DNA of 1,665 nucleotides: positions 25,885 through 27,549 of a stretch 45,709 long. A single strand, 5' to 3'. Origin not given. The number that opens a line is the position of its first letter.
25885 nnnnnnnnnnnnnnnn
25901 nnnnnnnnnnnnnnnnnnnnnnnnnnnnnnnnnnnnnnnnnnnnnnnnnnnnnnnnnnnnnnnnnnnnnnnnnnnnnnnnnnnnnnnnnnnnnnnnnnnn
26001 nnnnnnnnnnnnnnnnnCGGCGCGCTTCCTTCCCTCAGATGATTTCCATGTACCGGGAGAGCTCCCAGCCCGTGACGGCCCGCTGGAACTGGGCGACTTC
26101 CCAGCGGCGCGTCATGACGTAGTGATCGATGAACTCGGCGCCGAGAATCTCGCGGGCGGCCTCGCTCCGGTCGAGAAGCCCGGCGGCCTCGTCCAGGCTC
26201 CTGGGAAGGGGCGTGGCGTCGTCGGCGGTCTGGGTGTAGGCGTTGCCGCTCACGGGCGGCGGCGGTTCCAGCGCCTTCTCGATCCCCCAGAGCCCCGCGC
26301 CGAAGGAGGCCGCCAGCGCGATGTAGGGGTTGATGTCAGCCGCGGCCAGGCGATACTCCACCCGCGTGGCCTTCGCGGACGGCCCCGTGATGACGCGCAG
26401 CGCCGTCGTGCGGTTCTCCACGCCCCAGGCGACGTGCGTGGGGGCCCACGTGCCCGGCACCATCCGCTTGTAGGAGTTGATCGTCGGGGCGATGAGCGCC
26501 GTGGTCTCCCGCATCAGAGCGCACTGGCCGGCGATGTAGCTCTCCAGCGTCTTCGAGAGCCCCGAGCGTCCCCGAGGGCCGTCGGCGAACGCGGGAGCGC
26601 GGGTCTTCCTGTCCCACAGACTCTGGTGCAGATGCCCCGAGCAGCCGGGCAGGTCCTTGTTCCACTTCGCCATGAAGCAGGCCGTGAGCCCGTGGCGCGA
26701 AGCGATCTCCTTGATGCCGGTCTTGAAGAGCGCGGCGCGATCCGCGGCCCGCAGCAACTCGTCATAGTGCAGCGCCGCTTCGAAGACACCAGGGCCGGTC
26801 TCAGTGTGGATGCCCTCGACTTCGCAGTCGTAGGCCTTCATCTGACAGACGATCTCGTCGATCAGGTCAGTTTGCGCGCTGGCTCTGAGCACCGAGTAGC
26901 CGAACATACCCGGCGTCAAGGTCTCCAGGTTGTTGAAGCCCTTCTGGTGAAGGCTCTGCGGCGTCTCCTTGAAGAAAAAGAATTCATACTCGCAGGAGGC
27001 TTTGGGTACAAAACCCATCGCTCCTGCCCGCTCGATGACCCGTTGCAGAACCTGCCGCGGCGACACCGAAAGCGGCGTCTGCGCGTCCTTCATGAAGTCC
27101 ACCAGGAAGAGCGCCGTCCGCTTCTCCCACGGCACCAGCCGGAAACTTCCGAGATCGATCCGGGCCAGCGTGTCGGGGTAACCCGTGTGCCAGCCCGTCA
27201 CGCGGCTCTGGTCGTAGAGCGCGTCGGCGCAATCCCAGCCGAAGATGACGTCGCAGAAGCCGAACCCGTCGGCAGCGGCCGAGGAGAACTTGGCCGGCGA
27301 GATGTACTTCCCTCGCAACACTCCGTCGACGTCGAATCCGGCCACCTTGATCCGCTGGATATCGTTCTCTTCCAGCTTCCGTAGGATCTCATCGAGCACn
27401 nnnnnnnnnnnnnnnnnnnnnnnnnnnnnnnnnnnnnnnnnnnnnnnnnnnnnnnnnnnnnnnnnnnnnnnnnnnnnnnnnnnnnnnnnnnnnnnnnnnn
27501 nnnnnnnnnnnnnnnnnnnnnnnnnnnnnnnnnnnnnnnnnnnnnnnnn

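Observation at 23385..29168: A GS-like ligase / Fe-ADH / ALDH operon plus a divergent APC permease: a candidate gamma-glutamylation pathway for amino-alcohol or polyamine catabolism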

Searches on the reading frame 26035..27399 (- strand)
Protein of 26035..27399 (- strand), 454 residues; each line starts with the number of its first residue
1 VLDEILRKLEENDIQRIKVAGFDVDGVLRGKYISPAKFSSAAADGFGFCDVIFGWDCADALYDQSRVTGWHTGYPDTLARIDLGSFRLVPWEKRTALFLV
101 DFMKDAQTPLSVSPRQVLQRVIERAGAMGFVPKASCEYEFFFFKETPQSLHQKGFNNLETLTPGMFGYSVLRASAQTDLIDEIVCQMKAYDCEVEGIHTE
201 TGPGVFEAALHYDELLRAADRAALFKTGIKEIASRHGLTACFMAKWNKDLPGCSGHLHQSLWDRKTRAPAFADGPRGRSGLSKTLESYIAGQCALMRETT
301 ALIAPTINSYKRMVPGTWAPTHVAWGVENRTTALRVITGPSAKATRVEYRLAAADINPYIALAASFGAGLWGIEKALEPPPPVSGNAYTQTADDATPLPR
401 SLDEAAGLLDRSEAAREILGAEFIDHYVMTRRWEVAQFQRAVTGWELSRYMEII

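Call 7: search_protein_families(library=pfam, proteins=[window:26035-27399:-])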
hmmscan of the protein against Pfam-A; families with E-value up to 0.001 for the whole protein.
window:26035-27399:- (454 aa): 1 family
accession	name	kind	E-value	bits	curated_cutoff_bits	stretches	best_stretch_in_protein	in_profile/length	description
PF00120.29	Gln-synt_C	-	1.4e-99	333.9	24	1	112-450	2-344/344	Glutamine synthetase, catalytic domain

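Call 8: search_protein_families(library=ncbifam, proteins=[window:26035-27399:-])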
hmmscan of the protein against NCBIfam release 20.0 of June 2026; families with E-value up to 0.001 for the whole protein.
window:26035-27399:- (454 aa): 4 families
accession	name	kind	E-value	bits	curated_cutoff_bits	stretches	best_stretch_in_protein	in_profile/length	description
TIGR00653.1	GlnA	equivalog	5.7e-72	242.9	429.15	1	4-451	2-461/462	type I glutamate--ammonia ligase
TIGR03105.1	gln_synth_III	equivalog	1.5e-69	234.6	469.6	1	12-451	8-434/435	type III glutamate--ammonia ligase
NF045547.1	GGputSyn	equivalog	3.8e-67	226.9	650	1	3-446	3-438/438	gamma-glutamylputrescine synthetase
NF007006.0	PRK09469.1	equivalog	1.8e-33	115.9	845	1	174-450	187-466/469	glutamate--ammonia ligase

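Call 10: search_solved_structures(query=window:26035-27399:-, max_evalue=1e-10, show_alignments=2)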
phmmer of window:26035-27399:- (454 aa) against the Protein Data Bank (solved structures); distinct sequences matched with E-value up to 1e-10: 37.
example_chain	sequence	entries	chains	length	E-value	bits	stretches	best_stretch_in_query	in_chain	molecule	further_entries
11zs_A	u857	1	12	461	2e-77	264.4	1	2-451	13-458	Glutamine synthetase, catalytic domain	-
5dm3_A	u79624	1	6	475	1.7e-71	244.9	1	2-451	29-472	L-glutamine synthetase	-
8ool_A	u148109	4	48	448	1.7e-50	175.6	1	62-453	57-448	Glutamine synthetase from Methanothermococcus thermolithotrophicus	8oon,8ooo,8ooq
7ten_A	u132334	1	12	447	2.8e-50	174.9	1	62-453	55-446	Glutamine synthetase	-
7tf9_A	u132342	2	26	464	3.2e-50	174.7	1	62-453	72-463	Glutamine synthetase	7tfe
7tdp_A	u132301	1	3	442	5.2e-49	170.7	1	61-452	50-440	Glutamine synthetase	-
7tfa_B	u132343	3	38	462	6.1e-49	170.5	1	61-452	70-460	Glutamine synthetase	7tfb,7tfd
4lnf_A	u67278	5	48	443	1.3e-47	166.2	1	61-451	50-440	Glutamine synthetase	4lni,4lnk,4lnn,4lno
4s0r_A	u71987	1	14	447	1.3e-47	166.1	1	61-451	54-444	Glutamine synthetase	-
7tfc_A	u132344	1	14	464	1.5e-47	165.9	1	61-451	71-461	Glutamine synthetase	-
8s59_O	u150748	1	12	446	1.1e-46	163.1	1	61-453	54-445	Glutamine synthetase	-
8tfb_A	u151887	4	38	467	1.3e-46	162.8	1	61-453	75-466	Glutamine synthetase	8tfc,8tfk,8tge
8ufj_A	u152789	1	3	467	2.6e-46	161.8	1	61-453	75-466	Glutamine synthetase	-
8oow_A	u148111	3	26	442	3.1e-46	161.6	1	3-452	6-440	Glutamine synthetase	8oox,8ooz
8wwu_A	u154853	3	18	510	5e-45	157.6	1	3-441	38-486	Glutamine synthetase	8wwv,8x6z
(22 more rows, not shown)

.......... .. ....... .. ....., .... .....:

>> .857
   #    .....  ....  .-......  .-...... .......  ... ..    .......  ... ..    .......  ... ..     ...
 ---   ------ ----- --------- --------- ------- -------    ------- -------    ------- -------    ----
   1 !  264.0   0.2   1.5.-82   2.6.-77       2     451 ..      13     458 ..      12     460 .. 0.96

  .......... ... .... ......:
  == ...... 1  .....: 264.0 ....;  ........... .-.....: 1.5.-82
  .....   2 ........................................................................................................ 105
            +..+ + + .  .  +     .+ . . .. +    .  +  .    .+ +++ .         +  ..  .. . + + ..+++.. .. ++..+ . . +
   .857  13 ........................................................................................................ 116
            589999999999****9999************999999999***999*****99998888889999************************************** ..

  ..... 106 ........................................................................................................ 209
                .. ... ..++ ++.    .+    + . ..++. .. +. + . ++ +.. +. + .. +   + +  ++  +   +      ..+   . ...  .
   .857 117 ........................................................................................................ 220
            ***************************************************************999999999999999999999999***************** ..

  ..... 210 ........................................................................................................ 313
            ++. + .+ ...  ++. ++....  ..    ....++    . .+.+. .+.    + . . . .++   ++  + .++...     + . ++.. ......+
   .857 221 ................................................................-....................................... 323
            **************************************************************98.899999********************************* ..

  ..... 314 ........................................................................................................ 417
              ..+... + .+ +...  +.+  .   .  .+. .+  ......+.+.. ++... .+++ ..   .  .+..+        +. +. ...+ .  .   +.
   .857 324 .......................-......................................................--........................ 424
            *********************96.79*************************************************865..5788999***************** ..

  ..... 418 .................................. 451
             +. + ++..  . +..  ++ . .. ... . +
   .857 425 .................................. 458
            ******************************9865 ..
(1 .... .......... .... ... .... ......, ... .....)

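Call 11: find_homologous_proteins(query=window:26035-27399:-, max_evalue=1e-20)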
Query window:26035-27399:- (454 aa): 8000 proteins with E <= 1e-20 among 8000 candidates; the best 120 are listed.
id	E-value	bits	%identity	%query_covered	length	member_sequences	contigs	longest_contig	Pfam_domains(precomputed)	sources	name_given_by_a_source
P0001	0.0e+0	1050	100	100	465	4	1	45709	PF00120.30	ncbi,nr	ncbi:MAG: glutamine synthetase [Candidatus Wallbacteria bacterium]|nr:glutamine synthetase [Candidat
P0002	4.6e-189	647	63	98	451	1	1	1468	PF00120.30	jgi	jgi:glutamine synthetase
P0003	5.0e-189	647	63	100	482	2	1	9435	PF00120.30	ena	-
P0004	3.8e-187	641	62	100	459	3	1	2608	PF00120.30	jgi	-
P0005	2.0e-186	639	62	98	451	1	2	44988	PF00120.30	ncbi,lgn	-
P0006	2.3e-186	638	64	100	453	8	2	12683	PF00120.30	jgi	jgi:glutamine synthetase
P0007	6.2e-186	637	61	100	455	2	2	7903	PF00120.30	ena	-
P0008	7.4e-186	637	61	100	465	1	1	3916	PF00120.30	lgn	-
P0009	1.0e-185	636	61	100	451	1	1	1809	PF00120.30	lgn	-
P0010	1.1e-185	636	61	100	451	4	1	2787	PF00120.30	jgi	jgi:glutamine synthetase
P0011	2.5e-185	635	62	98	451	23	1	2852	PF00120.30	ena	-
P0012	3.6e-185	634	60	100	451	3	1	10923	PF00120.30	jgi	jgi:glutamine synthetase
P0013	5.4e-185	634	62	100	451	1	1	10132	PF00120.30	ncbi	-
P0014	7.7e-185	633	60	100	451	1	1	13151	PF00120.30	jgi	jgi:glutamine synthetase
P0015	9.1e-185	633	61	100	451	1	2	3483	PF00120.30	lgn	-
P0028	1.3e-183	629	62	100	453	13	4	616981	PF00120.30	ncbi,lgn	-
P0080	2.1e-180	619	62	98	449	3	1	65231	PF00120.30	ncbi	-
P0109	3.4e-178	611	59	98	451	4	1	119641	PF00120.30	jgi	-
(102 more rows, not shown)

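Call 12: find_encoding_contigs(protein=P0001, flank=10000, max_places=3)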
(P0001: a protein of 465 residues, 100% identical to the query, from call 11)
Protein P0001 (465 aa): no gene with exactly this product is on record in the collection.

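Call 13: find_encoding_contigs(protein=P0028, flank=10000, max_places=4)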
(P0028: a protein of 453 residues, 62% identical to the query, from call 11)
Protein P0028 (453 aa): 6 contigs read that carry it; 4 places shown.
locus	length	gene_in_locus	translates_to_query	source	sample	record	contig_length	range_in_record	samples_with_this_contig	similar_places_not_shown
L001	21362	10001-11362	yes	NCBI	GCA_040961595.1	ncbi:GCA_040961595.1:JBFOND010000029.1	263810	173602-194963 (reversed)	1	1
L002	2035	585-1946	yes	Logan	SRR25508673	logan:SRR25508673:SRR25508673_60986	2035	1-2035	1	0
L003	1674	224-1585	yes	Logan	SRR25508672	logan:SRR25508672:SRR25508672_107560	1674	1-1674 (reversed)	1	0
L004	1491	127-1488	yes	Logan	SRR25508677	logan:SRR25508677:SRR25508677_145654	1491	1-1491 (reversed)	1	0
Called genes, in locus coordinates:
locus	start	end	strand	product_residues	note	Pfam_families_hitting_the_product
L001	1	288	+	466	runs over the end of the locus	PF00206:Lyase_1, PF14698:ASL_C2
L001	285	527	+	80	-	-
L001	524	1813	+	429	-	PF00278:Orn_DAP_Arg_deC, PF01168:Ala_racemase_N (weak), PF02784:Orn_Arg_deC_N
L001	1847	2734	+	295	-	PF00701:DHDPS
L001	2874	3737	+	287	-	PF01113:DapB_N, PF05173:DapB_C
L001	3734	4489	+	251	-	PF10370:Rv2993c-like_N, PF01557:FAA_hydrolase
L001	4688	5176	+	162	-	PF01288:HPPK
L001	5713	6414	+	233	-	-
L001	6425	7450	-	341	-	PF01380:SIS, PF00571:CBS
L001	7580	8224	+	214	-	PF00923:TAL_FSA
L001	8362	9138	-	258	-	PF00561:Abhydrolase_1, PF12146:Hydrolase_4, PF07819:PGAP1 (faint)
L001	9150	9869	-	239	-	PF00117:GATase, PF07722:Peptidase_C26 (weak)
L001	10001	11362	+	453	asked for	PF00120:Gln-synt_C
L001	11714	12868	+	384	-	PF00465:Fe-ADH, PF13685:Fe-ADH_2, PF25137:ADH_Fe_C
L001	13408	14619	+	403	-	PF12323:HTH_OrfB_IS605, PF01385:OrfB_IS605, PF07282:Cas12f1-like_TNB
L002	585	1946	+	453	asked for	PF00120:Gln-synt_C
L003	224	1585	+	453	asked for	PF00120:Gln-synt_C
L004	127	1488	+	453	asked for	PF00120:Gln-synt_C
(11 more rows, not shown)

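Call 15: find_encoding_contigs(protein=P0109, flank=8000, max_places=2)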
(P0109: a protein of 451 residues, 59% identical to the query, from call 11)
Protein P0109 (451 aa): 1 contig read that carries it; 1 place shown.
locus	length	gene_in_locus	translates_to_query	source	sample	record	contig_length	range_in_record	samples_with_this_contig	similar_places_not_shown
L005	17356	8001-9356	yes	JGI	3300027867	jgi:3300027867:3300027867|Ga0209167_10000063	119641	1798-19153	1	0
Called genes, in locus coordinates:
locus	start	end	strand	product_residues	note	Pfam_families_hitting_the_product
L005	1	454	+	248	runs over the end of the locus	-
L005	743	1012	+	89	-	PF00312:Ribosomal_S15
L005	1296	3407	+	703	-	PF01138:RNase_PH, PF03725:RNase_PH_C, PF03726:PNPase (weak), PF01138:RNase_PH, PF03725:RNase_PH_C (weak), PF00013:KH_1, PF00575:S1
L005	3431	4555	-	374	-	PF02826:2-Hacid_dh_C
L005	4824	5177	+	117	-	PF01740:STAS, PF13466:STAS_2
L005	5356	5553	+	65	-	PF00313:CSD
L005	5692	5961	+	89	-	PF25183:OMP_b-brl_4 (weak)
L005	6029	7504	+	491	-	PF00171:Aldedh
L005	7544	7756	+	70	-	PF05635:23S_rRNA_IVP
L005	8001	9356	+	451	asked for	PF00120:Gln-synt_C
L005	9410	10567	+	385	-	PF00465:Fe-ADH, PF13685:Fe-ADH_2, PF25137:ADH_Fe_C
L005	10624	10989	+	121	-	PF05635:23S_rRNA_IVP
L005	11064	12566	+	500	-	PF00324:AA_permease, PF13520:AA_permease_2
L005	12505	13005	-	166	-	-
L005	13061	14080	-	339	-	PF00753:Lactamase_B, PF23023:Anti-Pycsar_Apyc1 (weak), PF12706:Lactamase_B_2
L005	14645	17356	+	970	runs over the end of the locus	PF25778:DUF7948, PF06739:SBBP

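Call 16: find_encoding_contigs(protein=P0080, flank=8000, max_places=2)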
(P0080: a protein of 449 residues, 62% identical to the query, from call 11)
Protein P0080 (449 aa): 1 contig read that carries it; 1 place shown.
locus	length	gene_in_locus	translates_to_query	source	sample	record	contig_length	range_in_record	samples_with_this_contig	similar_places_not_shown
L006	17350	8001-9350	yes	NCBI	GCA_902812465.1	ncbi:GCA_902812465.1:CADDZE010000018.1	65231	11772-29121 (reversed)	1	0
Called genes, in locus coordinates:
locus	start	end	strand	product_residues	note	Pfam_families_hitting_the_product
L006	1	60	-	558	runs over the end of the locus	PF00732:GMC_oxred_N, PF05199:GMC_oxred_C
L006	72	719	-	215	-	PF13618:Gluconate_2-dh3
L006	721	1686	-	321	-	-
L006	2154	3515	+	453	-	PF12867:DinB_2, PF03781:FGE-sulfatase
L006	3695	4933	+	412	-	PF04734:Ceramidase_alk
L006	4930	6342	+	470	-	PF04734:Ceramidase_alk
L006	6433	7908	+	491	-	PF00171:Aldedh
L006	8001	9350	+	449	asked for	PF00120:Gln-synt_C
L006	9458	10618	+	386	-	PF00465:Fe-ADH, PF13685:Fe-ADH_2, PF25137:ADH_Fe_C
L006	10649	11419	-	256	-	-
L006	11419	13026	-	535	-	-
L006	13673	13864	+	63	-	PF00364:Biotin_lipoyl, PF25917:BSH_RND, PF25973:BSH_CzcB (faint), PF25984:BSH_YknX (faint), PF25919:BSH_CusB (weak)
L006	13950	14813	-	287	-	PF09312:SurA_N, PF13623:SurA_N_2 (faint), PF13624:SurA_N_3, PF13145:Rotamase_2, PF13616:Rotamase_3, PF00639:Rotamase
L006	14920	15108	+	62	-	-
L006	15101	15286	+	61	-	PF00830:Ribosomal_L28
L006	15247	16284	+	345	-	PF00291:PALP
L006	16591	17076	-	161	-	PF07963:N_methyl (weak)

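Call 32: find_related_loci(query=window:26035-27399:-, collection=genome_contigs, flank=8000)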
Query window:26035-27399:- (454 aa) in genome_contigs; peptide patterns used: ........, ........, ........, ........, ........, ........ (x = any residue, [..] = any of these).
599 stretches matched a pattern (row limit reached: there are more); 579 encode a relative of the query (tblastn E <= 1e-3); the best 80 are kept; 80 distinct loci.
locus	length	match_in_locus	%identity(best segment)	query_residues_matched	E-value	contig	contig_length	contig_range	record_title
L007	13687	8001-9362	96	1-454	0e+0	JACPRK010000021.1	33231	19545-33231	MAG: Candidatus Wallbacteria bacterium isolate NC_groundwater_677_Ag_B-0.1um_67_38 B_1_S1_Biohub_coassembly_k141_608706,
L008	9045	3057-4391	63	2-454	0e+0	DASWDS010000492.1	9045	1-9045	MAG TPA_asm: Anaeromyxobacteraceae bacterium isolate SMAG_U2742 k141_1515937, whole genome shotgun sequence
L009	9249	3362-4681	62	9-454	0e+0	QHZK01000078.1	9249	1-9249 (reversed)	MAG: Acidobacteria bacterium isolate gp13 AA77 14_1009_16_40cm_scaffold_34677_curated, whole genome shotgun sequence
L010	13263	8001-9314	63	9-454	0e+0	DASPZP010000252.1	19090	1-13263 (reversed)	MAG TPA_asm: Anaeromyxobacteraceae bacterium isolate SMAG_U11622 k141_1366983, whole genome shotgun sequence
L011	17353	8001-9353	59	3-454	0e+0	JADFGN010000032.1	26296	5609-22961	MAG: Candidatus Poribacteria bacterium isolate B30T1B8 B30T1B8_NODE2874, whole genome shotgun sequence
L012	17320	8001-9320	62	9-454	0e+0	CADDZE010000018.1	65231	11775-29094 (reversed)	Acidobacteria bacterium isolate 21 genome assembly, contig: NODE_175_length_65231_cov_10.137165, whole genome shotgun se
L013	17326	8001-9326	59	9-454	0e+0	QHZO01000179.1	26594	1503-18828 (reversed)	MAG: Acidobacteria bacterium isolate gp13 AA73 14_0903_13_30cm_scaffold_2853197_curated, whole genome shotgun sequence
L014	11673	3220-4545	59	9-454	0e+0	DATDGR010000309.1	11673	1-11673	MAG TPA_asm: Terriglobia bacterium isolate SMAG_U257 k141_396414, whole genome shotgun sequence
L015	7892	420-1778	60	2-454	0e+0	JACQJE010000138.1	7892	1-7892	MAG: Deltaproteobacteria bacterium isolate NC_groundwater_1143_Ag_S-0.1um_50_26 S_p1_S3_coassembly_k141_1634789, whole g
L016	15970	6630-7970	60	2-454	8e-180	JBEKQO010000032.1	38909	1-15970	MAG: Terriglobia bacterium isolate SPRUCE 48 SPRUCE_48_32, whole genome shotgun sequence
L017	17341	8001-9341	60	2-454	2e-179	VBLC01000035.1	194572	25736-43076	MAG: Deltaproteobacteria bacterium isolate DP_25 14_0927_12_20cm_scaffold_30, whole genome shotgun sequence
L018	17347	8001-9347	58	2-454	7e-179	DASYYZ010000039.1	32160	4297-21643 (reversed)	MAG TPA_asm: Terriglobia bacterium isolate SMAG_U6349 k141_527686, whole genome shotgun sequence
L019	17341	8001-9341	59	2-454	2e-178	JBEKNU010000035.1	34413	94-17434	MAG: Terriglobia bacterium isolate SPRUCE 424 SPRUCE_424_35, whole genome shotgun sequence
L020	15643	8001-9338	59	3-454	2e-177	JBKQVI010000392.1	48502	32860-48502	MAG: Terriglobia bacterium isolate SEr2D2E2F__bin_83 SEr2D2E2F_000000206367, whole genome shotgun sequence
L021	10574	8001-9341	61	4-454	2e-177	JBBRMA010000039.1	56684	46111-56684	MAG: Myxococcales bacterium isolate La1_maxbin2.464 LA1C_X2.464_k141_274061L_56684_cov_29.9887, whole genome shotgun seq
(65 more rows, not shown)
